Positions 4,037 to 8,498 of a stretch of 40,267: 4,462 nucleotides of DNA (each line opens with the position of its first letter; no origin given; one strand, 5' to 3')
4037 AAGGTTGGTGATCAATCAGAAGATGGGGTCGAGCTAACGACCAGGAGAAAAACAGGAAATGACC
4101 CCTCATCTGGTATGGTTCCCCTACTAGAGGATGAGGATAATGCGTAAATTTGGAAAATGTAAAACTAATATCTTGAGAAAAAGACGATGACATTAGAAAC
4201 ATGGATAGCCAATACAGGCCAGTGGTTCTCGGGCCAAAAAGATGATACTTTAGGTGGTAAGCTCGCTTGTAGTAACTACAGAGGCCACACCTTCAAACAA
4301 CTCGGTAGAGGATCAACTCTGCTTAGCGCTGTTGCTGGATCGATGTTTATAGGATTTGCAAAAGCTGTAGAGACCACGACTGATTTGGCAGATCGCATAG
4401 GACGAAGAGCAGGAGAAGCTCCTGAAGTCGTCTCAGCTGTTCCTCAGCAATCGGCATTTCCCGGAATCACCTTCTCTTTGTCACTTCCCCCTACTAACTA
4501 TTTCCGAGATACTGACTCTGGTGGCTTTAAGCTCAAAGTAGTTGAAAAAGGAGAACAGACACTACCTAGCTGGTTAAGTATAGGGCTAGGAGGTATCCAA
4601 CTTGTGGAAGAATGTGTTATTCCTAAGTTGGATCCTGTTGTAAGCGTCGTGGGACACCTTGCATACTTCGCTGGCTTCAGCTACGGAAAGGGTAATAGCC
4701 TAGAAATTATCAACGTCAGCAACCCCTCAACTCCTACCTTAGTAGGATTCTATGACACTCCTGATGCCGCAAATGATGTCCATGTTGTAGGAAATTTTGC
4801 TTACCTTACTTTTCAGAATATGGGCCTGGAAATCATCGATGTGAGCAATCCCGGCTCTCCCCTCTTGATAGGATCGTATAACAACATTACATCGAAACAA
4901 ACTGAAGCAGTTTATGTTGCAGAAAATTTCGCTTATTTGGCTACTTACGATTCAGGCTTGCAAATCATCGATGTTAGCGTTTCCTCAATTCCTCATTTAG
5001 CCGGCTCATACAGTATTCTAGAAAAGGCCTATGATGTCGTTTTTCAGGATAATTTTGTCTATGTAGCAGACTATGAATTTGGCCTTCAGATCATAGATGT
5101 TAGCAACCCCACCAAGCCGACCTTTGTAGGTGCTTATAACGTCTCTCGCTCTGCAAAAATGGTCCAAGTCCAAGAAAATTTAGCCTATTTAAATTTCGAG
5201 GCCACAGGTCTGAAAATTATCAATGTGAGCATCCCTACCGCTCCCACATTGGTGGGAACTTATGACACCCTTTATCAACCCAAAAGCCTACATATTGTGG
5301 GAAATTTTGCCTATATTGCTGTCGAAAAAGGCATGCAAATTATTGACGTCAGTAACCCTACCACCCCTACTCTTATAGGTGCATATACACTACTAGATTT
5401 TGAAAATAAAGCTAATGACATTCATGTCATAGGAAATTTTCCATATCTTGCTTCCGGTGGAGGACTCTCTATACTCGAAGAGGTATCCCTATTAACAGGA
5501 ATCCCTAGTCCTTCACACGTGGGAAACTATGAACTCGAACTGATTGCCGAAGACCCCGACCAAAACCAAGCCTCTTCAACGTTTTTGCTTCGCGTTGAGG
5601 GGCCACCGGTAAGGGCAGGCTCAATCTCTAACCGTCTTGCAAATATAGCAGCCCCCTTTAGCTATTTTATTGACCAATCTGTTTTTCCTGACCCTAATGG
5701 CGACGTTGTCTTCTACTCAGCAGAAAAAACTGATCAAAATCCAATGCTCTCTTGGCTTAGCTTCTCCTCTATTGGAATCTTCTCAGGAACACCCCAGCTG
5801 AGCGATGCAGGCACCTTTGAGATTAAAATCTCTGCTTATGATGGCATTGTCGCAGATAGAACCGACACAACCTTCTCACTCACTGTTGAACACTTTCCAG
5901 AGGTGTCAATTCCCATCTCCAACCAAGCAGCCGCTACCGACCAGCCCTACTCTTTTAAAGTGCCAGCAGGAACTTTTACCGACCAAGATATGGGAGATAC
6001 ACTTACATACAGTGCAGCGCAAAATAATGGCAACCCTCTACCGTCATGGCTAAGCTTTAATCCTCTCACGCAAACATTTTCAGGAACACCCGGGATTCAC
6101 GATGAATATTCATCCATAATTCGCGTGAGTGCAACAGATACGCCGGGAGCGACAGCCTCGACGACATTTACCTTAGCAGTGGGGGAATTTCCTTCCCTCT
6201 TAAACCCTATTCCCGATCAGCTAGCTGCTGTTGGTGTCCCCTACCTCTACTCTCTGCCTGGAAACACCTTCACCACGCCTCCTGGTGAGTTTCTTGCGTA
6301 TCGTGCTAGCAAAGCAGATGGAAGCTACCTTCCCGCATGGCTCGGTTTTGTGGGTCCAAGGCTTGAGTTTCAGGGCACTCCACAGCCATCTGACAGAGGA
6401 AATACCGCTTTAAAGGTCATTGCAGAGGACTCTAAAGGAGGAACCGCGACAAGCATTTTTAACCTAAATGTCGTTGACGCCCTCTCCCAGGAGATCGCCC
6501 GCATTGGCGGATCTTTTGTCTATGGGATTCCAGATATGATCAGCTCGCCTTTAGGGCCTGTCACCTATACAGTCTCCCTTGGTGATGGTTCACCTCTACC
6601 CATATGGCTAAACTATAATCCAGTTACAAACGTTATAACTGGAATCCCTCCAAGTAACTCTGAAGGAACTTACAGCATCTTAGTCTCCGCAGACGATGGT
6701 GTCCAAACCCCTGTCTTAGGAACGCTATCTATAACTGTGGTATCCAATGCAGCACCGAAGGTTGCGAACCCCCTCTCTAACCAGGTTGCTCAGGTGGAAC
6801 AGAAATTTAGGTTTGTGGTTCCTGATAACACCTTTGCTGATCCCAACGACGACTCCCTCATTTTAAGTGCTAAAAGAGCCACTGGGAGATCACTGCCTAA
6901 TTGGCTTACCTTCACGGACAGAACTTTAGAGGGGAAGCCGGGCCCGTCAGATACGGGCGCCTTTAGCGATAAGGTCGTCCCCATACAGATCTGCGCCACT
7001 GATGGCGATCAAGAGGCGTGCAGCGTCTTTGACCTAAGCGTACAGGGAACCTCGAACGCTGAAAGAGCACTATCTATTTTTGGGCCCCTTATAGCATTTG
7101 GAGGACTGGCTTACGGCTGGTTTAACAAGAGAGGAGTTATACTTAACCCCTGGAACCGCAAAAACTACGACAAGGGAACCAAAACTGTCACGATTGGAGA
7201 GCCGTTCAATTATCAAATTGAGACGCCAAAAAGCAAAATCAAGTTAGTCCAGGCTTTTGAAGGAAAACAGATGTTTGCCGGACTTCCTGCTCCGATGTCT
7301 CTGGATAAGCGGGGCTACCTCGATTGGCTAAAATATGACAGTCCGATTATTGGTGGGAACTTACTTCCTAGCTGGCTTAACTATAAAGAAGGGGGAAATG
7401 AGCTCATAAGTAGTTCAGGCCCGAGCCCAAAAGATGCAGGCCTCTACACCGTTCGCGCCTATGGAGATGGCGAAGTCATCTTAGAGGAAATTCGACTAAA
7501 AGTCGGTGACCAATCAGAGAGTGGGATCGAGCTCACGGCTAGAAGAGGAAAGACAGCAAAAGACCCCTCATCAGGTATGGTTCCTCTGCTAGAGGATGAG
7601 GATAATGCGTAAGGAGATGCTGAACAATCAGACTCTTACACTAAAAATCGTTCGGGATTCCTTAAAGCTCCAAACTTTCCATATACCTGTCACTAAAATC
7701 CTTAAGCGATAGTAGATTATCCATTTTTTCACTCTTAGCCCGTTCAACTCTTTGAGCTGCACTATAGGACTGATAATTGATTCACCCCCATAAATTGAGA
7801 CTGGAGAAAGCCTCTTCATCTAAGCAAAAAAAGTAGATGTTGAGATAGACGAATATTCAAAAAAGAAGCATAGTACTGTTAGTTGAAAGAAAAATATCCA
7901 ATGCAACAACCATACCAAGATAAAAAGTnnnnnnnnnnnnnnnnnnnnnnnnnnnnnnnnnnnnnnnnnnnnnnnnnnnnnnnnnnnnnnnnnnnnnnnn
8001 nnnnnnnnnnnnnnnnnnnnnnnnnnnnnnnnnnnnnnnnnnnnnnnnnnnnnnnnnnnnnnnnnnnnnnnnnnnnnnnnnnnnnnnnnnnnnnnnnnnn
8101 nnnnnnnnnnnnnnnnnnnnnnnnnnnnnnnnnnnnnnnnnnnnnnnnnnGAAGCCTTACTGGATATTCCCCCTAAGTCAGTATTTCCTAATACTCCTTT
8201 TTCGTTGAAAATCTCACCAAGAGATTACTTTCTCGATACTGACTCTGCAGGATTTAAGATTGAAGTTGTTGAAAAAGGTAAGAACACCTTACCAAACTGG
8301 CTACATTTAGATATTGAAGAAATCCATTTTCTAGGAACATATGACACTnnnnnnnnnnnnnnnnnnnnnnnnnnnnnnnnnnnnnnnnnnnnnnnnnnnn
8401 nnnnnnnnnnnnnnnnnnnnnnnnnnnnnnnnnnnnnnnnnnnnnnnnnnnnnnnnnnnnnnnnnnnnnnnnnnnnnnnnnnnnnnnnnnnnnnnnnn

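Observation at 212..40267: Mirror-image array of at least eight paralogous giant LVIVD-propeller / cadherin-like membrane proteins converging on an effector-type island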

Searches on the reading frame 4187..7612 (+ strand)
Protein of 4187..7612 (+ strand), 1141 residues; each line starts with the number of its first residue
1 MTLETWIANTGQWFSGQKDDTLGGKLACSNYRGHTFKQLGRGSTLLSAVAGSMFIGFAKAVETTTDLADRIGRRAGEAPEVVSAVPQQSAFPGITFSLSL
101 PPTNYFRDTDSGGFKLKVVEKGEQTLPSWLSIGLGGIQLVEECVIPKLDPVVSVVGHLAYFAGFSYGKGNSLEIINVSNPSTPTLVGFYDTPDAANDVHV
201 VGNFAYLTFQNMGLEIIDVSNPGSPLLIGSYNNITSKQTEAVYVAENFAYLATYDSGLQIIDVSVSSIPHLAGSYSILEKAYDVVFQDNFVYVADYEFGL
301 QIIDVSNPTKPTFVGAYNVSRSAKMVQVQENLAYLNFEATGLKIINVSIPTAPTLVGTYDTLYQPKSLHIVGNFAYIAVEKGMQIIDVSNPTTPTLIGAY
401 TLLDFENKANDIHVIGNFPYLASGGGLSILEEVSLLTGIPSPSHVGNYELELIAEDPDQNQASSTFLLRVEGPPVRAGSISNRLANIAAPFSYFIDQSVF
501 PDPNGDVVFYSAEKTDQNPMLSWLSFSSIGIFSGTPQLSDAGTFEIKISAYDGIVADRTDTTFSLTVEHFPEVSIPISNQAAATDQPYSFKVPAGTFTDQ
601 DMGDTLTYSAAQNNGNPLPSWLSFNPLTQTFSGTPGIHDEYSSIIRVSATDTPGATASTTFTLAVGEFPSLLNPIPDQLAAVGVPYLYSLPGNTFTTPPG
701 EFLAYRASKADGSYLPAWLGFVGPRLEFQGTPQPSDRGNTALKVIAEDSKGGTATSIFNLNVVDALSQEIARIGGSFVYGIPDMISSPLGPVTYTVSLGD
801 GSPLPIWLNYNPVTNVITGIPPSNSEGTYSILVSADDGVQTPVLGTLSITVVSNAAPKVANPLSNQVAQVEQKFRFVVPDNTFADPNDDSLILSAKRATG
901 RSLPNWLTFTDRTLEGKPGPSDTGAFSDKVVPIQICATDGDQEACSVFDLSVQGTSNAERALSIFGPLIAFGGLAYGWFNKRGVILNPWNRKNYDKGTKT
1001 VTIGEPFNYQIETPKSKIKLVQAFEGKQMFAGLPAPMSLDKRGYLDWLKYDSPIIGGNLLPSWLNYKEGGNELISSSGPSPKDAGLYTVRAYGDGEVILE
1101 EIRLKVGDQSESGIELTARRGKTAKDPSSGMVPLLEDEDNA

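Call 3: search_protein_families(library=pfam, proteins=[window:4187-7612:+], max_evalue=0.01)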
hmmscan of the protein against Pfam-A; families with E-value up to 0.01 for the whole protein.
window:4187-7612:+ (1141 aa): 4 families
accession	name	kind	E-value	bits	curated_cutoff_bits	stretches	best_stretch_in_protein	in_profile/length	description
PF05345.18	He_PIG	-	7.3e-65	215.9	24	5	575-665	5-95/96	Putative Ig domain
PF08309.17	LVIVD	-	5.3e-60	199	20.2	6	195-232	4-41/42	LVIVD repeat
PF21544.3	PorZ_N_b_propeller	-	0.00046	20.9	27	0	232-299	74-137/154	TSS9, PorZ, N-terminal beta-propeller domain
PF17963.7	Big_9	-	0.00062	21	23.6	0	580-663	9-88/89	Bacterial Ig domain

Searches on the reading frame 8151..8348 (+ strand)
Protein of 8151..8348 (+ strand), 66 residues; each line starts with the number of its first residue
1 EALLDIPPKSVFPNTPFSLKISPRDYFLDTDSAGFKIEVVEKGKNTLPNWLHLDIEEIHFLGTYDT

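Call 38: search_protein_families(library=pfam, proteins=[window:8151-8348:+], max_evalue=1)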
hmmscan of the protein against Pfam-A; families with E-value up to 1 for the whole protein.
seq(66 aa): 1 family
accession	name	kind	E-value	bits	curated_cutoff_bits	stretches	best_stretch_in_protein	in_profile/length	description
PF05345.18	He_PIG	-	0.0046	17.8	24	1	6-65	8-65/96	Putative Ig domain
